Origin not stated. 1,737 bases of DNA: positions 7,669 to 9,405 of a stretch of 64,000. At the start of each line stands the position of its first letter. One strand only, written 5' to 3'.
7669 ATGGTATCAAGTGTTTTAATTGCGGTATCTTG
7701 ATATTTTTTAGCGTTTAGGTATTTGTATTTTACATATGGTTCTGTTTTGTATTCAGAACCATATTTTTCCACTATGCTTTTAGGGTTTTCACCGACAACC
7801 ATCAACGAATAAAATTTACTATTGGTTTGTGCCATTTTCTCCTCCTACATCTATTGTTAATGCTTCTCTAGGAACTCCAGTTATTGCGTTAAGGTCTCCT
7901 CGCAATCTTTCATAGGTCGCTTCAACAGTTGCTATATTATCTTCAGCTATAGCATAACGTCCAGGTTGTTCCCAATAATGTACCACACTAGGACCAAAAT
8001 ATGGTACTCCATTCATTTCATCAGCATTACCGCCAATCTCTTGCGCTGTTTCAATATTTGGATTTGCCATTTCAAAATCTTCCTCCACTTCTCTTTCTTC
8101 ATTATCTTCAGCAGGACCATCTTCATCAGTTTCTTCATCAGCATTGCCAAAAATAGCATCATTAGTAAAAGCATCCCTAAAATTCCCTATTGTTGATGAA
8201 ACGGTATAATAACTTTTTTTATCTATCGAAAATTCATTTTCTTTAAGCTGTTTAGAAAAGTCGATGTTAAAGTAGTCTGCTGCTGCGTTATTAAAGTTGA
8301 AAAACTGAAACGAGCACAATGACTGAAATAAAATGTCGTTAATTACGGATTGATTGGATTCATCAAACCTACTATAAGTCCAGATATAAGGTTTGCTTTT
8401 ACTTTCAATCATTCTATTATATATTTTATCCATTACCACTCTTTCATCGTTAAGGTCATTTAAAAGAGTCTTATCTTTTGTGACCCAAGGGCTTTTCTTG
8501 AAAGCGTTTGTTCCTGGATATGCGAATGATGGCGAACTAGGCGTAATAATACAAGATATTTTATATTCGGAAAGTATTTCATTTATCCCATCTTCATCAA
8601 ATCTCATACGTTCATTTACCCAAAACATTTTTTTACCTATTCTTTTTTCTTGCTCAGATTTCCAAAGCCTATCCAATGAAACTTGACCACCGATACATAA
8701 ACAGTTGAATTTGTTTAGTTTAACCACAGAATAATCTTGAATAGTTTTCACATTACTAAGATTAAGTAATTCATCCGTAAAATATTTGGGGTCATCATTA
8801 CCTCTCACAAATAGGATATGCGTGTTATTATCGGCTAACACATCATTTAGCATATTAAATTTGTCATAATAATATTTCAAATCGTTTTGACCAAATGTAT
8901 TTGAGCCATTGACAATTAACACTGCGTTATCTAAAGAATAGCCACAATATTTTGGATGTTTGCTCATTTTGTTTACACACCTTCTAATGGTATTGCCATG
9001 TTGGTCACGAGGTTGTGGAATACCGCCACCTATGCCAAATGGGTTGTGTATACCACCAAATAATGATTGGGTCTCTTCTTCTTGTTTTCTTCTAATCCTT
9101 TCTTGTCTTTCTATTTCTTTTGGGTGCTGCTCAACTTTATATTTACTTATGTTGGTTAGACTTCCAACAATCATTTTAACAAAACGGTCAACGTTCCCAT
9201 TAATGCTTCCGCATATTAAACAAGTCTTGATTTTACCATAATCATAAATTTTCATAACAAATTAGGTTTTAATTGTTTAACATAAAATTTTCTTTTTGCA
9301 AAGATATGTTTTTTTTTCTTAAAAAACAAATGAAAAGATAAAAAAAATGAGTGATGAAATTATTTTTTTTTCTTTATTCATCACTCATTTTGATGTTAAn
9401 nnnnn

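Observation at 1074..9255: tRNA repair/maintenance module: RNA ligase plus CCA-adding enzyme plus phosphoesterase, with PTH2-like, EndoV-like and HAD-like genes elsewhere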

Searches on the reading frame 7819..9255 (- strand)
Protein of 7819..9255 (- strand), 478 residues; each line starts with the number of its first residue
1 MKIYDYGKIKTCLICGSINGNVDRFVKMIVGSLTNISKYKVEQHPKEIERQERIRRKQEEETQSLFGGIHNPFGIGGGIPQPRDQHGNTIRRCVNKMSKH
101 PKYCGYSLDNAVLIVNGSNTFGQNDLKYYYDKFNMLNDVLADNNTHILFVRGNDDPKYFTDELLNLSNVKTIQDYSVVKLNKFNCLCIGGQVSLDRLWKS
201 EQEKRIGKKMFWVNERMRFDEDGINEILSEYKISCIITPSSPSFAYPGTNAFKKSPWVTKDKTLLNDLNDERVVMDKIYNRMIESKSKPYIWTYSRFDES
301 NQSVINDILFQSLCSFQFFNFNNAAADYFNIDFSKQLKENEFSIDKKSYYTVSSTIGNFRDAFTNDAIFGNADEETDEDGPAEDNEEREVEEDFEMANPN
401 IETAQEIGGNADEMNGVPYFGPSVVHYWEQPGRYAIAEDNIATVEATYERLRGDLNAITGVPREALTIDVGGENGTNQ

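Call 4: search_protein_families(library=pfam, proteins=[window:7819-9255:-], max_evalue=0.1)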
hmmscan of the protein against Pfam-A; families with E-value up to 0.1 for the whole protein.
window:7819-9255:- (478 aa): 1 family
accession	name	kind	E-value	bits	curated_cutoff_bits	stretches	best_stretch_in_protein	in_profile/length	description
PF02781.21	G6PD_C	-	0.077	12.5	27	0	118-194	27-103/296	Glucose-6-phosphate dehydrogenase, C-terminal domain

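Call 5: search_protein_families(library=phrogs, proteins=[window:7819-9255:-], max_evalue=0.01)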
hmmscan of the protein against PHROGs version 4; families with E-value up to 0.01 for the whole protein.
window:7819-9255:- (478 aa): 0 families

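Call 11: search_solved_structures(query=window:7819-9255:-, max_evalue=10)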
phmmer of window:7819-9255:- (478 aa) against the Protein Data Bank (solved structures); distinct sequences matched with E-value up to 10: 1.
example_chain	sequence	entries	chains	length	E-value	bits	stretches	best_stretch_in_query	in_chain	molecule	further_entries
7br0_A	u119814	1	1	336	1.5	11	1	152-212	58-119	Pyr_redox_2 domain-containing protein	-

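Call 12: search_protein_families(library=ncbifam, proteins=[window:7819-9255:-], max_evalue=0.1)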
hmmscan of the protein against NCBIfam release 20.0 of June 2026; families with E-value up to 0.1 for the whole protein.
window:7819-9255:- (478 aa): 0 families

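Call 13: find_homologous_proteins(query=window:7819-9255:-, max_evalue=0.001)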
Query window:7819-9255:- (478 aa): 211 proteins with E <= 0.001 among 5313 candidates; the best 120 are listed.
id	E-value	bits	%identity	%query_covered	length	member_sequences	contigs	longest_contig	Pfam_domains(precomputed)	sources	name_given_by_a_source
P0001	0.0e+0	1093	99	100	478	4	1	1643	-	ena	-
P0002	7.1e-241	818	77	100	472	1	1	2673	-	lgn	-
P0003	4.2e-238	809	77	99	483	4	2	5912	-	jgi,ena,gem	-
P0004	7.4e-234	795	76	100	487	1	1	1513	-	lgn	-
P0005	1.8e-232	791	79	93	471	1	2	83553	-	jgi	-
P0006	4.0e-229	780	75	96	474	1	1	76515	-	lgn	-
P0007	1.7e-228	778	75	100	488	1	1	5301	-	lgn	-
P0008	2.2e-228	777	74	100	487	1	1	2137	-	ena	-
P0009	6.0e-228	776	74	100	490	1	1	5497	-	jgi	-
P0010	3.5e-225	767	73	100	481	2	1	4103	-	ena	-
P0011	9.7e-225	765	75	100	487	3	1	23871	-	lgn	-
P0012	1.1e-223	762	72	100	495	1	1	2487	-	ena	-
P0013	1.4e-222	758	73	100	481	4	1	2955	-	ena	-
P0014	7.8e-219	746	72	99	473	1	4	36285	-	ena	-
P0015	1.9e-218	744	73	100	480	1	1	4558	-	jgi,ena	-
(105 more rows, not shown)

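Call 20: search_dna_similar(query=window:7819-9255:-, collection=phages, mode=protein, max_rows=25, max_evalue=0.001)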
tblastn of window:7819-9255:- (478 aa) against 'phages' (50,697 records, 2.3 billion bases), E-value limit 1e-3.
Records with a match: 18; places in all: 18; records where one place covers at least 80% of the query: 0.
Best place of each record, by identity: <60% 18.
By first word of the organism name: Prevotella 15; uncultured 2; Bacteriophage 1.
By host as written in the record: Prevotella sp. 15; - 3.
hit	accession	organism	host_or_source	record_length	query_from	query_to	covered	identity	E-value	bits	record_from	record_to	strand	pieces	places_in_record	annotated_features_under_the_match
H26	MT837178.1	Bacteriophage sp.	human fecal samples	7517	106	313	44%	31.6%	1e-25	116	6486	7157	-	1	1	record has no annotation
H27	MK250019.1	Prevotella phage Lak-A2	Prevotella sp.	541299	108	313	43%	29.8%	1e-16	89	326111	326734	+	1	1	record has no annotation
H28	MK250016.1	Prevotella phage Lak-A1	Prevotella sp.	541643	109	313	43%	29.4%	8e-16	87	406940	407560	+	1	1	record has no annotation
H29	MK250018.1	Prevotella phage Lak-A1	Prevotella sp.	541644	109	313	43%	29.4%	8e-16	87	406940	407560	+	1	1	record has no annotation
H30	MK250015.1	Prevotella phage Lak-A1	Prevotella sp.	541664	109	313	43%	29.4%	8e-16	87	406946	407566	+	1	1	record has no annotation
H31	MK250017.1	Prevotella phage Lak-A1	Prevotella sp.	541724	109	313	43%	29.4%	8e-16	87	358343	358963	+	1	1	record has no annotation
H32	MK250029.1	Prevotella phage Lak-C1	Prevotella sp.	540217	109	313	43%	29.4%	1e-15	86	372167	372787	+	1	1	record has no annotation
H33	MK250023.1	Prevotella phage Lak-B4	Prevotella sp.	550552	108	304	41%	29.8%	2e-15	85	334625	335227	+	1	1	record has no annotation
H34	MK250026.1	Prevotella phage Lak-B7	Prevotella sp.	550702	108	304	41%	29.8%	2e-15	85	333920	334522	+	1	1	record has no annotation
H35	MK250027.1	Prevotella phage Lak-B8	Prevotella sp.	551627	108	304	41%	29.8%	2e-15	85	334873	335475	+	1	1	record has no annotation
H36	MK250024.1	Prevotella phage Lak-B5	Prevotella sp.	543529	108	304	41%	28.8%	7e-14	81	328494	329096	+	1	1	record has no annotation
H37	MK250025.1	Prevotella phage Lak-B6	Prevotella sp.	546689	108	304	41%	28.8%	7e-14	81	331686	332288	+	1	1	record has no annotation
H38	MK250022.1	Prevotella phage Lak-B3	Prevotella sp.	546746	108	304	41%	28.8%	7e-14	81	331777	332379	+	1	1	record has no annotation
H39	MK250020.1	Prevotella phage Lak-B1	Prevotella sp.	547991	108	304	41%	28.8%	7e-14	81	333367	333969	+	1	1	record has no annotation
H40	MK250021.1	Prevotella phage Lak-B2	Prevotella sp.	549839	108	304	41%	28.8%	7e-14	81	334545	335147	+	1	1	record has no annotation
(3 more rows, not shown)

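Call 21: predict_structure(alignment_id=A1)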
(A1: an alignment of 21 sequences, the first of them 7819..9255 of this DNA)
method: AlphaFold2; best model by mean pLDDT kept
length: 478 residues; sequences in the alignment: 21
mean_pLDDT: 67.2   pTM: 0.62
mean pLDDT of the five models: 67.2, 63.9, 59.9, 57.4, 56.5
residues with pLDDT >= 90: 141; 70-90: 146; 50-70: 28; < 50: 163
segments of 3 or more residues with pLDDT < 50: 73-100, 346-478
pLDDT, mean of each block of 10 residues (from residue 1): 91 92 92 82 69 82 60 40 35 34 79 92 90 92 95 91 94 94 92 67 78 80 91 93 81 73 83 91 88 86 89 92 90 81 53 33 33 29 33 33 29 30 27 27 33 34 32 32
secondary structure, 60 per line:
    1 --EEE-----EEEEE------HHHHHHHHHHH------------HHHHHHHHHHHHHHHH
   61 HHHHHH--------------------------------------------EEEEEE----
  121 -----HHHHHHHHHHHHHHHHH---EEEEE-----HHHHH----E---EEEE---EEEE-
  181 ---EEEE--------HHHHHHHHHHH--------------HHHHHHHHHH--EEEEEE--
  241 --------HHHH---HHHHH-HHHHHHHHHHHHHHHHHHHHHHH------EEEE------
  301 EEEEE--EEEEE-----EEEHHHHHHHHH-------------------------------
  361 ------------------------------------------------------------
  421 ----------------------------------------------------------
elements in order: E3-5 E11-15 H22-32 H45-66 E111-116 H126-142 E146-150 H156-160 E169-172 E176-179 E184-187 H196-206 H221-230 E233-238 H249-252 H256-260 H262-284 E291-294 E301-305 E308-312 E318-320 H321-329

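Call 24: fold_search(model_id=the predicted structure, library=pdb)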
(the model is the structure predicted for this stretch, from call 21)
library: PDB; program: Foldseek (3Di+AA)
matches with E <= 10: 667; with E <= 0.001: 9
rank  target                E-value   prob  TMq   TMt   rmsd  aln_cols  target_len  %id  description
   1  5k78_A                1.1e-05  1.00  0.32  0.43   9.7       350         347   11  Dbr1 in complex with 16-mer branched RNA (released 2016-12-07)
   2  4peh_A                1.7e-05  1.00  0.31  0.41   8.5       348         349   11  Dbr1 in complex with synthetic linear RNA (released 2014-08-27)
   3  5k78_B                3.4e-05  1.00  0.30  0.40  11.2       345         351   11  Dbr1 in complex with 16-mer branched RNA (released 2016-12-07)
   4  4peg_C                4.6e-05  1.00  0.31  0.41  10.5       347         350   11  Dbr1 in complex with guanosine-5'-monophosphate (released 2014-08-27)
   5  4pei_E                4.6e-05  1.00  0.32  0.43  10.7       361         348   10  Dbr1 in complex with synthetic branched RNA analog (released 2014-08-27)
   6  5k73_D                4.6e-05  1.00  0.31  0.40  10.4       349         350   11  as-isolated Dbr1 with Fe(II) and Zn(II) (released 2016-12-07)
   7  5k77_A                6.5e-05  1.00  0.30  0.40  10.9       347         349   10  Dbr1 in complex with 7-mer branched RNA (released 2016-12-07)
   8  4pef_A                7.3e-05  1.00  0.30  0.40  13.1       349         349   11  Dbr1 in complex with sulfate (released 2014-08-27)
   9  5uki                  2.4e-04  1.00  0.31  0.41  13.2       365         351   10  Mn2+ and Zn2+ requirements for the lariat debranching enzyme, Dbr1 (released 2018-02-21)
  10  6hms_A                1.2e-03  0.91  0.19  0.22  13.2       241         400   13  Cryo-EM map of DNA polymerase D from Pyrococcus abyssi in complex with DNA (released 2019-01-30)
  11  5b4c_A                1.6e-03  0.90  0.17  0.32  13.4       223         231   13  Crystal structure of H10N mutant of LpxH with manganese (released 2016-09-28)
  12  5b49_B                1.7e-03  0.87  0.18  0.30  13.4       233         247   12  Crystal structure of LpxH with manganese from Pseudomonas aeruginosa (released 2016-09-28)
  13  5b4b_B                1.9e-03  0.92  0.19  0.33  11.9       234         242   12  Crystal structure of LpxH with lipid X in spacegroup C2 (released 2016-09-28)
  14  5b4a_A                2.0e-03  0.84  0.17  0.30  13.4       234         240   12  Crystal structure of LpxH with lipid X in spacegroup P21 (released 2016-09-28)
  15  5b49_A                2.2e-03  0.84  0.18  0.31  13.3       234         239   12  Crystal structure of LpxH with manganese from Pseudomonas aeruginosa (released 2016-09-28)
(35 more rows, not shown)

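Call 25: search_solved_structures(query=A1, max_evalue=10, show_alignments=4)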
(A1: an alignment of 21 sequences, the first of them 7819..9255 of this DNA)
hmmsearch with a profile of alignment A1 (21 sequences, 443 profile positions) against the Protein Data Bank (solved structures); distinct sequences matched with E-value up to 10: 0.

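Call 26: search_protein_families(library=pfam, alignment_id=A1, max_evalue=1)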
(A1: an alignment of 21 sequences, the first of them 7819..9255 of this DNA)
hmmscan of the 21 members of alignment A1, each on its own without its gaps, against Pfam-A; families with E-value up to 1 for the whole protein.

A. member 1, window:7819-9255:- (478 aa): 1 family
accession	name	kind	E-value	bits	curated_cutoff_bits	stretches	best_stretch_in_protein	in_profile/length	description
PF02781.21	G6PD_C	-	0.077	12.5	27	1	118-194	27-103/296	Glucose-6-phosphate dehydrogenase, C-terminal domain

B. families by the number of members that match (of 21 scanned): 8 families
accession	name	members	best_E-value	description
PF02781.21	G6PD_C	3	0.045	Glucose-6-phosphate dehydrogenase, C-terminal domain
PF00149.33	Metallophos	1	0.0032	Calcineurin-like phosphoesterase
PF19538.4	DUF6062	1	0.067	Family of unknown function (DUF6062)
PF12850.12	Metallophos_2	1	0.079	Calcineurin-like phosphoesterase superfamily domain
PF06103.16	DUF948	1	0.16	Bacterial protein of unknown function (DUF948)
PF07796.16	DUF1638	1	0.17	Protein of unknown function (DUF1638)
PF14868.11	DUF4487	1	0.31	Domain of unknown function (DUF4487)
PF06595.17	BDV_P24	1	0.36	Borna disease virus P24 protein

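Call 70: search_protein_representatives(alignment_id=A1)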
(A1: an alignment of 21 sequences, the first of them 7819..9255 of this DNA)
Query: 21 sequences, 443 profile positions. Proteins with E-value up to 0.001 (for the whole library): 1502; up to 1e-10: 1076; up to 1e-30: 315. The best 150 are listed.
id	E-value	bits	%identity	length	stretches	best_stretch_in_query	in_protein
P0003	9.0e-199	677.4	-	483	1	1-443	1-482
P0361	2.6e-151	521.0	-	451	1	1-421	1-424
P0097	4.7e-150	516.8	-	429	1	1-422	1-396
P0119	7.2e-145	499.7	-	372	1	1-363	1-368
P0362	2.3e-137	475.0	-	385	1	1-381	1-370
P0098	9.4e-136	469.7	-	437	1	1-379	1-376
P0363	1.5e-133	462.5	-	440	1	1-396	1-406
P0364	1.3e-131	456.0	-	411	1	1-400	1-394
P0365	2.0e-128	445.6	-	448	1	1-425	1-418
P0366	5.1e-127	440.9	-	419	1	1-392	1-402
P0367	2.2e-126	438.8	-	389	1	93-381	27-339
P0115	2.9e-125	435.1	-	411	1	1-396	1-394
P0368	2.1e-124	432.3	-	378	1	1-378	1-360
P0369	7.1e-124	430.6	-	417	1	1-374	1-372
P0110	1.9e-121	422.6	-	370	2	84-369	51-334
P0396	1.2e-85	304.6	-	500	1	1-383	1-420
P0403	1.6e-78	281.1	-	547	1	1-356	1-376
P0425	5.0e-70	253.1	-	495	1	1-381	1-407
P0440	2.3e-64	234.4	-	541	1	1-340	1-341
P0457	1.1e-58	215.7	-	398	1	5-355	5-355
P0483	4.6e-53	197.2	-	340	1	95-316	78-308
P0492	1.9e-49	185.3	-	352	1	1-321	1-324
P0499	3.4e-47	177.9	-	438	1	8-366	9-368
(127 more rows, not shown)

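Call 74: search_protein_families(library=pfam, proteins=[P0396, P0403, P0457, P0483, P0492, P0425, P0440, P0499], max_evalue=0.1)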
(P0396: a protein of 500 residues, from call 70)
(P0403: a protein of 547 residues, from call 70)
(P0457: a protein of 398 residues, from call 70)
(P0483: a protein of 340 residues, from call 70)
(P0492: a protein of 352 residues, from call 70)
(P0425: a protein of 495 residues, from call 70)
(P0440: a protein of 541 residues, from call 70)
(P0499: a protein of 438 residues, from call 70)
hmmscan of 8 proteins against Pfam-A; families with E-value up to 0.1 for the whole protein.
P0396 (500 aa): 0 families

P0403 (547 aa): 1 family
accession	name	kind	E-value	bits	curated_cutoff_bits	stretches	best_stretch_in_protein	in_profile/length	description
PF00149.33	Metallophos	-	7.2e-07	30.3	21.5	1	105-252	26-159/191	Calcineurin-like phosphoesterase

P0457 (398 aa): 1 family
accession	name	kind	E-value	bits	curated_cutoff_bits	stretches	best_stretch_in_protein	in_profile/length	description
PF00149.33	Metallophos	-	1.3e-07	32.7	21.5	1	93-239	27-159/191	Calcineurin-like phosphoesterase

P0483 (340 aa): 2 families
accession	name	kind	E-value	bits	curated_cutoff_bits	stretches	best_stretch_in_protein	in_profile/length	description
PF00149.33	Metallophos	-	2.1e-09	38.5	21.5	1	13-280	4-190/191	Calcineurin-like phosphoesterase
PF12850.12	Metallophos_2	-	0.00029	21.3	27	0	84-165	28-90/154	Calcineurin-like phosphoesterase superfamily domain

P0492 (352 aa): 1 family
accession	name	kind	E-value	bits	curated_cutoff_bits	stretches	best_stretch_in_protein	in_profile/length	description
PF00149.33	Metallophos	-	4.5e-10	40.7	21.5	1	13-291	4-189/191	Calcineurin-like phosphoesterase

P0425 (495 aa): 1 family
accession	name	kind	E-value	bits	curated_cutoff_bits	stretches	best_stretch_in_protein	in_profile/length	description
PF00149.33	Metallophos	-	3.5e-07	31.3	21.5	1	92-224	35-185/191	Calcineurin-like phosphoesterase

P0440 (541 aa): 0 families

P0499 (438 aa): 1 family
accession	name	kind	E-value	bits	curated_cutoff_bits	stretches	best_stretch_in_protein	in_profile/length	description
PF07308.18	DUF1456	-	0.048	14.3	27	0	25-77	3-55/68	Protein of unknown function (DUF1456)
